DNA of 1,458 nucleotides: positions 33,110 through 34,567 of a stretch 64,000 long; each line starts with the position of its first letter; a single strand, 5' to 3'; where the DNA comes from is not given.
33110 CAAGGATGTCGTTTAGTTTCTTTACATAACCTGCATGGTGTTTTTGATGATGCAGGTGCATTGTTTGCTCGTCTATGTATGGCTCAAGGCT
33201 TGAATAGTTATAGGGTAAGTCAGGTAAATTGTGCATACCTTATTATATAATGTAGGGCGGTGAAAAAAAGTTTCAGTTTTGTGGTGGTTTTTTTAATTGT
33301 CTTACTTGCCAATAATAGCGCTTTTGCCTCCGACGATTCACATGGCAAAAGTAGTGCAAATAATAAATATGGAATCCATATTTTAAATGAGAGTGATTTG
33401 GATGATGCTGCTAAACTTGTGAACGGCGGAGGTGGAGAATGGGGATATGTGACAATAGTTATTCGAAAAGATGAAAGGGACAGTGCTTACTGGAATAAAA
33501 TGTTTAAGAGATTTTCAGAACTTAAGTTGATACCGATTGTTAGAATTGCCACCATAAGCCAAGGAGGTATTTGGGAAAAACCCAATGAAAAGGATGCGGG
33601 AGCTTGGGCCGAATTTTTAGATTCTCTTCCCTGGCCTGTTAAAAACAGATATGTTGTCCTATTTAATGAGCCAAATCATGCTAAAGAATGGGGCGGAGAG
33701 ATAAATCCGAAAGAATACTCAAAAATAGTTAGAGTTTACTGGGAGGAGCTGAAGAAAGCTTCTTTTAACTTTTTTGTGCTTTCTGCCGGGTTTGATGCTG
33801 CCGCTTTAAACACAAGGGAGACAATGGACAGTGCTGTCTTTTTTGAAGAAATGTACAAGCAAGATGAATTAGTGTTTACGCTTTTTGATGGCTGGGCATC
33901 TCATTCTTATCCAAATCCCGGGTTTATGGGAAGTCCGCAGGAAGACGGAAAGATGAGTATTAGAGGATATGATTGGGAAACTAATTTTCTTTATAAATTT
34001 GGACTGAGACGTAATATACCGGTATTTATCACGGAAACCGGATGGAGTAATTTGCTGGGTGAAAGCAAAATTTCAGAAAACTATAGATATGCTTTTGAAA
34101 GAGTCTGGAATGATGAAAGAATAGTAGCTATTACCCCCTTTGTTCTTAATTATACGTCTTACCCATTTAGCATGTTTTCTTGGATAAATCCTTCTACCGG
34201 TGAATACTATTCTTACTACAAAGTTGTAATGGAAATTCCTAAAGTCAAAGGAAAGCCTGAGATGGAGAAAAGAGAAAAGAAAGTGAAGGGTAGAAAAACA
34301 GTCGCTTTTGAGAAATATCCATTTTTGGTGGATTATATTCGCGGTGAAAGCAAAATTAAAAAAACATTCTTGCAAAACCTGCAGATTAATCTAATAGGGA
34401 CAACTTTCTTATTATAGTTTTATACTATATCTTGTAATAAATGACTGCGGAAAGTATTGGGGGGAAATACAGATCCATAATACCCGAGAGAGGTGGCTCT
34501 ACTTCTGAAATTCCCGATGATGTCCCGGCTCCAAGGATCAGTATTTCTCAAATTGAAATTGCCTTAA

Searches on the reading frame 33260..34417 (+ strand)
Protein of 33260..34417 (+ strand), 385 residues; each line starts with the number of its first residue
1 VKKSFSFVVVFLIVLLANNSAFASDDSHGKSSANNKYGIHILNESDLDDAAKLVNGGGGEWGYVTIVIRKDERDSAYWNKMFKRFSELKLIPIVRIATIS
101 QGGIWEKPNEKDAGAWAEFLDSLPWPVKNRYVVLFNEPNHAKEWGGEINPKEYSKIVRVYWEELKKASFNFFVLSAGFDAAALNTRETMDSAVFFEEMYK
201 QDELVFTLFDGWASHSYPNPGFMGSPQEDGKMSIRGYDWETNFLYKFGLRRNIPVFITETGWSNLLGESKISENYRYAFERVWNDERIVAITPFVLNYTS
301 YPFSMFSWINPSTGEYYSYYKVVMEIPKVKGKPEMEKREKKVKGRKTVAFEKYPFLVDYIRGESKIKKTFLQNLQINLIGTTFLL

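Call 3: search_protein_families(library=pfam, proteins=[window:33260-34417:+], max_evalue=1)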
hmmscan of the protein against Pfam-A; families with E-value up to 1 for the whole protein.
window:33260-34417:+ (385 aa): 0 families

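Call 76: search_solved_structures(query=window:33260-34414:+, max_evalue=1)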
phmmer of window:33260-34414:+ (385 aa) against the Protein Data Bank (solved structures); distinct sequences matched with E-value up to 1: 0.
